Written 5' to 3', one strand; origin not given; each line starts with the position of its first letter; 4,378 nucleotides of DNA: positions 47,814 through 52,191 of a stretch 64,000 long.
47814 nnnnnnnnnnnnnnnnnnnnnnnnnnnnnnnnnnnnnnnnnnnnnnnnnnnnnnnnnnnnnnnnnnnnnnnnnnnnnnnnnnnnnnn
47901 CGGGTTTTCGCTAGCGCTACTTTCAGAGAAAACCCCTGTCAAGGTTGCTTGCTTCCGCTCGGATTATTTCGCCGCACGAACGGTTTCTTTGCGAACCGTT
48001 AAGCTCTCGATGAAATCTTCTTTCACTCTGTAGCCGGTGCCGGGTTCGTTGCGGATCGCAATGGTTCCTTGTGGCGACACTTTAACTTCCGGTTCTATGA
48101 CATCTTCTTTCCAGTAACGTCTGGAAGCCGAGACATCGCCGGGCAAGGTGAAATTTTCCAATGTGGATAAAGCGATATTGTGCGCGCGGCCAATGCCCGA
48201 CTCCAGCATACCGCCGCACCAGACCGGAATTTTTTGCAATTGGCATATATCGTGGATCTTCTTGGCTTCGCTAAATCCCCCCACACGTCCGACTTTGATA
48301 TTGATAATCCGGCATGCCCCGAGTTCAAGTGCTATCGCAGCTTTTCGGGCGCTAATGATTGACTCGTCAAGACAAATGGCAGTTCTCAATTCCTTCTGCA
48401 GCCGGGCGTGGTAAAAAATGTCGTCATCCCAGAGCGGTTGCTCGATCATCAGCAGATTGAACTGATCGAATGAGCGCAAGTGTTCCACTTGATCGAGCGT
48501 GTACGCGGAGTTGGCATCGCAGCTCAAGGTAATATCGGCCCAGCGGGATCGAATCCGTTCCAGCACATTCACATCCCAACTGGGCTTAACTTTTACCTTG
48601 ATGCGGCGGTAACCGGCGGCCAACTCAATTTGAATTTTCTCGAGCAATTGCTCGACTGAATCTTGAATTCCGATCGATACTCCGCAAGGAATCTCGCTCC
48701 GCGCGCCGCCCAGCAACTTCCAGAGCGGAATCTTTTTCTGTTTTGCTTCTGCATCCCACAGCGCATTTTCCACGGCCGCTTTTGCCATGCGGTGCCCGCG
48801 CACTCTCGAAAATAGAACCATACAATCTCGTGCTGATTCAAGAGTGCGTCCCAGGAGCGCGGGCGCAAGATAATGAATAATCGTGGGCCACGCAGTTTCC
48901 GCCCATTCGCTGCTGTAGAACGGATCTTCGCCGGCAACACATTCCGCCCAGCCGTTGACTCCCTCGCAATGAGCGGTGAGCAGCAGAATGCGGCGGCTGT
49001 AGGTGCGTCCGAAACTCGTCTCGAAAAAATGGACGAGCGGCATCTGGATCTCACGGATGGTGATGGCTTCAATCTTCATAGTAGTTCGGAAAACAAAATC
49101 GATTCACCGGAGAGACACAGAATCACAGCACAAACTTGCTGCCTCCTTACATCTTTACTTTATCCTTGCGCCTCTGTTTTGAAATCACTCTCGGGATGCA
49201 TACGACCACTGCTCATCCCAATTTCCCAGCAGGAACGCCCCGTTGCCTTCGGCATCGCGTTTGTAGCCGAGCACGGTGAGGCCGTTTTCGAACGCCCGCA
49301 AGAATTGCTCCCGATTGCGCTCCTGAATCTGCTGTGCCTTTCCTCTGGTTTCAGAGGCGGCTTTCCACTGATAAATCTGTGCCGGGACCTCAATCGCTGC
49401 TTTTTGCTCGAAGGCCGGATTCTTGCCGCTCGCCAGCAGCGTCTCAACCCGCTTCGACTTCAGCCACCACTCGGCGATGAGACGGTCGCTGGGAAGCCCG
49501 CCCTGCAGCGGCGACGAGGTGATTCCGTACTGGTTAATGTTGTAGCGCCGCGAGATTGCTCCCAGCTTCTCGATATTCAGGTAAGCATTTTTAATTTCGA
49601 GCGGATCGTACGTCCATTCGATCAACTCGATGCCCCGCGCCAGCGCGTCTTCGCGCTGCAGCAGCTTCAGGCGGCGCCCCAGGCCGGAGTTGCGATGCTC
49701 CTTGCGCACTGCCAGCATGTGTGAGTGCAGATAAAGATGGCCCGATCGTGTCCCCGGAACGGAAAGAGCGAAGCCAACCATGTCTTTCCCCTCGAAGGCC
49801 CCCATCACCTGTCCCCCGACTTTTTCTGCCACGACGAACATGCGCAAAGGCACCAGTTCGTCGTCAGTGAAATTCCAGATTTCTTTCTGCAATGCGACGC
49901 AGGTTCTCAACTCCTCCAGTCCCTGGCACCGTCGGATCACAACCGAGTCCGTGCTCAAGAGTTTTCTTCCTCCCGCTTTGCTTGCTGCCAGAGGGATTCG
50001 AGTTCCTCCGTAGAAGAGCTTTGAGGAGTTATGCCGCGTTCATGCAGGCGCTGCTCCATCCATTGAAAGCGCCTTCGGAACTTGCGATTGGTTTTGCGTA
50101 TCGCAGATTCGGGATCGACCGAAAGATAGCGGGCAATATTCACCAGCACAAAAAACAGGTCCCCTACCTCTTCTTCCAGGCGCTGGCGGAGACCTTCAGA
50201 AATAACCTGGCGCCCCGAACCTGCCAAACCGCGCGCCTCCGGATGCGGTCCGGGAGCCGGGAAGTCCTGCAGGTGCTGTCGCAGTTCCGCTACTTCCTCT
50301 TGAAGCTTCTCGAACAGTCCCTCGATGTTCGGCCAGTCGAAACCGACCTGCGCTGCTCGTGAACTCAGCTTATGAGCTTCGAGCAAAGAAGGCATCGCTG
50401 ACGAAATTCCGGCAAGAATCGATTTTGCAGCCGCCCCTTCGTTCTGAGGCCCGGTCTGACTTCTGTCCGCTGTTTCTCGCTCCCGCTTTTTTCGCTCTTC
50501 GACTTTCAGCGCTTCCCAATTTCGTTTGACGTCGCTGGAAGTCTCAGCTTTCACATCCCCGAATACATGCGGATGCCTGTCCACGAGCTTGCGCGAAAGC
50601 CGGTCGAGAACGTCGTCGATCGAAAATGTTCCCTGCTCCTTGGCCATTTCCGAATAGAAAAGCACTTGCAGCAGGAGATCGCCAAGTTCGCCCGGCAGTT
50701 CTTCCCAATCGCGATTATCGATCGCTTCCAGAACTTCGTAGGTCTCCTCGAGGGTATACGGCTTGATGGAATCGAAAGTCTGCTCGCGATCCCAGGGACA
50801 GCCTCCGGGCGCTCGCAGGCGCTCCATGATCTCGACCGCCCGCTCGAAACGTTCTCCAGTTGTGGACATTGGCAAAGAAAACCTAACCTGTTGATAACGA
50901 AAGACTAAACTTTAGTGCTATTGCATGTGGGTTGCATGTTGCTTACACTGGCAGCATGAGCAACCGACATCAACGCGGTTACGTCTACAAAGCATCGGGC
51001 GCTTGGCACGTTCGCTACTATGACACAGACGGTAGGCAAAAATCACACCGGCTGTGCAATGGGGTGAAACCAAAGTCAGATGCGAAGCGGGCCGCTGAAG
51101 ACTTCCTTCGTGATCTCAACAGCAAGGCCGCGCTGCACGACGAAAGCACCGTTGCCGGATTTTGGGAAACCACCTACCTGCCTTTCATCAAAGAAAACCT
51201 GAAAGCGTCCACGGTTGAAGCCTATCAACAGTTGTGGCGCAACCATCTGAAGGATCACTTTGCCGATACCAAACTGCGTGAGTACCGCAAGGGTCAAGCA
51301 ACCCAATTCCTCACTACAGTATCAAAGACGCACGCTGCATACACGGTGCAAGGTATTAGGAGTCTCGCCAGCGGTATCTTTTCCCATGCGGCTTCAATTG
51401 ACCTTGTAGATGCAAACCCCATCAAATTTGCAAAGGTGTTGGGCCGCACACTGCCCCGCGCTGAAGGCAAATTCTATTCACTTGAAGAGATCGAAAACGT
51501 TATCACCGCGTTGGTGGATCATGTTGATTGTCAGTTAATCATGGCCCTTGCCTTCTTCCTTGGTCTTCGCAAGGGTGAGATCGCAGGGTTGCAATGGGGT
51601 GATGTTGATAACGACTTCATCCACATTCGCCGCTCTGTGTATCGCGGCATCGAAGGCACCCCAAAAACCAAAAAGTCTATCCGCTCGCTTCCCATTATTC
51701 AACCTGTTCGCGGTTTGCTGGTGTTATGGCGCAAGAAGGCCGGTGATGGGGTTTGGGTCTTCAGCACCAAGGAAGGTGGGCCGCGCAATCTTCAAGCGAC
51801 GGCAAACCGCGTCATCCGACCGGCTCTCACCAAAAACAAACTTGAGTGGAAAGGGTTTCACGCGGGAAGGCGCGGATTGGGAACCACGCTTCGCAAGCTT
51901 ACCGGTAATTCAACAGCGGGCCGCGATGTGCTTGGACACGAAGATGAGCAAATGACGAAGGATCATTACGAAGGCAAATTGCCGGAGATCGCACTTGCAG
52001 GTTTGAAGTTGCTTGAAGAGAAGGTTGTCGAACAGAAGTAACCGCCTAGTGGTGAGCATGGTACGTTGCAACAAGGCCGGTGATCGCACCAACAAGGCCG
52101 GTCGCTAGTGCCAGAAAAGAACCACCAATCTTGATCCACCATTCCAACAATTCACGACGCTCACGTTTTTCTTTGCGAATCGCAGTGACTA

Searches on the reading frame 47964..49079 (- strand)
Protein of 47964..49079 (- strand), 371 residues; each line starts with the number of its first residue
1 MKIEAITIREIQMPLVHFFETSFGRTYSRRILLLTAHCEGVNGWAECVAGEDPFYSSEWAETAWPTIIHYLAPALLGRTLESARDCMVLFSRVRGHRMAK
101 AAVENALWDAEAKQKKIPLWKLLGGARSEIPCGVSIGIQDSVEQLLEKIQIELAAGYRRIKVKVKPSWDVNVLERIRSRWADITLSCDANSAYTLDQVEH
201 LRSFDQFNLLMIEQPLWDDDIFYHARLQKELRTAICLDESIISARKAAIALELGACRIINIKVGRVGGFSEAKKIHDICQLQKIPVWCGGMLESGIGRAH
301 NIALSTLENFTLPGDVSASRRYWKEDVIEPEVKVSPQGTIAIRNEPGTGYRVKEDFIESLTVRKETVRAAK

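Call 75: search_protein_families(library=pfam, proteins=[window:47964-49079:-], max_evalue=0.1)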
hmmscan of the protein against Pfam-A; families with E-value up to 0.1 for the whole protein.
window:47964-49079:- (371 aa): 3 families
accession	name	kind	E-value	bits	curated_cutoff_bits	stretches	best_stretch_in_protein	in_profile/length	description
PF13378.12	MR_MLE_C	-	3.5e-40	138.5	29.4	1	152-355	9-218/219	Enolase C-terminal domain-like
PF02746.21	MR_MLE_N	-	2.5e-15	57.2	22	1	13-124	11-117/117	Mandelate racemase / muconate lactonizing enzyme, N-terminal domain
PF00113.28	Enolase_C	-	0.048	13.4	21.5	1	155-275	93-220/296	Enolase, C-terminal TIM barrel domain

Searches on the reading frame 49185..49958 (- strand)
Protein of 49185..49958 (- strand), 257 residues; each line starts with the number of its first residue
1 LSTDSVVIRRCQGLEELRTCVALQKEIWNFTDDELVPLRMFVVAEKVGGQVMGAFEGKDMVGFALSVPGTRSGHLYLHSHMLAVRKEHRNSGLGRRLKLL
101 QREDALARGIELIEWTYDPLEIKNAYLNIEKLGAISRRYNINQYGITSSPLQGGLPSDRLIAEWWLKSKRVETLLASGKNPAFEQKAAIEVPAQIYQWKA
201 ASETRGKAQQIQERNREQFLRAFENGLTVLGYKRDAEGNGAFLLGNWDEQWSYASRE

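Call 93: search_protein_families(library=pfam, proteins=[window:49185-49958:-], max_evalue=0.001)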
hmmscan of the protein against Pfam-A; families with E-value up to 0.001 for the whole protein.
window:49185-49958:- (257 aa): 3 families
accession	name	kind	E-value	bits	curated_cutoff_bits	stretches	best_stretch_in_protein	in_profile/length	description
PF00583.31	Acetyltransf_1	-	1.2e-05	26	20.7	1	47-115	31-98/116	Acetyltransferase (GNAT) family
PF13508.13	Acetyltransf_7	-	2.6e-05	24.9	27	1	50-113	4-65/84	Acetyltransferase (GNAT) domain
PF13673.13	Acetyltransf_10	-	0.0002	21.8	23.6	1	50-97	32-72/128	Acetyltransferase (GNAT) domain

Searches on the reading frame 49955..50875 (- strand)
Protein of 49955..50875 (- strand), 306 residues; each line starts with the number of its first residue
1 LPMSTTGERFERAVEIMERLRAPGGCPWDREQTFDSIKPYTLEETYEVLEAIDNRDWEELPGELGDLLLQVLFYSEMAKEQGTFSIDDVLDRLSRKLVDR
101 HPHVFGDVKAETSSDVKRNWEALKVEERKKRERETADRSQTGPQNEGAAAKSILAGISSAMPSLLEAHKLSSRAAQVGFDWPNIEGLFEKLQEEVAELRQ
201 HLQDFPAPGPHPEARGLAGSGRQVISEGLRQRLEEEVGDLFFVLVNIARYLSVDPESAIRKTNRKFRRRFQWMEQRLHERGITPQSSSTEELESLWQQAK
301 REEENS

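Call 93: search_protein_families(library=pfam, proteins=[window:49955-50875:-], max_evalue=0.001)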
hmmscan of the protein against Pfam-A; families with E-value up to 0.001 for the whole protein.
window:49955-50875:- (306 aa): 2 families
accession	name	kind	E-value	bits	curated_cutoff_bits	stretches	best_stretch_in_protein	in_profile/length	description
PF03819.22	MazG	-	1.9e-36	124.6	22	2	32-105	1-74/74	MazG nucleotide pyrophosphohydrolase domain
PF01503.22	PRA-PH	-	3.8e-08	34.1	21.3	0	36-72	29-65/86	Phosphoribosyl-ATP pyrophosphohydrolase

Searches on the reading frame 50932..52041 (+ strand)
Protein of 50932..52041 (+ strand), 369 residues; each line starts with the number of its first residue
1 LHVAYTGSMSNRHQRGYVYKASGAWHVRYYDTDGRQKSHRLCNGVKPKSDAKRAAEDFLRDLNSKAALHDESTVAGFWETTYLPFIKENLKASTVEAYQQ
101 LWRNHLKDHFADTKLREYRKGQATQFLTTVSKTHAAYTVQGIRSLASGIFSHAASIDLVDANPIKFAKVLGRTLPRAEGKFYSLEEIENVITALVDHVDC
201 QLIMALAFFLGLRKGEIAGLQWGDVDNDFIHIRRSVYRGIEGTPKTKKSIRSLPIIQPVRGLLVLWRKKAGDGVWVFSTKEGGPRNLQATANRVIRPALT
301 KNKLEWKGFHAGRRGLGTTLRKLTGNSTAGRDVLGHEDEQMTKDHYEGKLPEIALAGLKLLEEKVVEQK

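Call 93: search_protein_families(library=pfam, proteins=[window:50932-52041:+], max_evalue=0.001)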
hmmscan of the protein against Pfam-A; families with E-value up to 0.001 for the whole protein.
window:50932-52041:+ (369 aa): 2 families
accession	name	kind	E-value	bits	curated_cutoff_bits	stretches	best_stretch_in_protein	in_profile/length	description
PF00589.27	Phage_integrase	-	4.4e-10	40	27.1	1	187-347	8-166/172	Phage integrase family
PF14659.12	Phage_int_SAM_3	-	0.00027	21.5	22.6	1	81-127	8-54/58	Phage integrase, N-terminal SAM-like domain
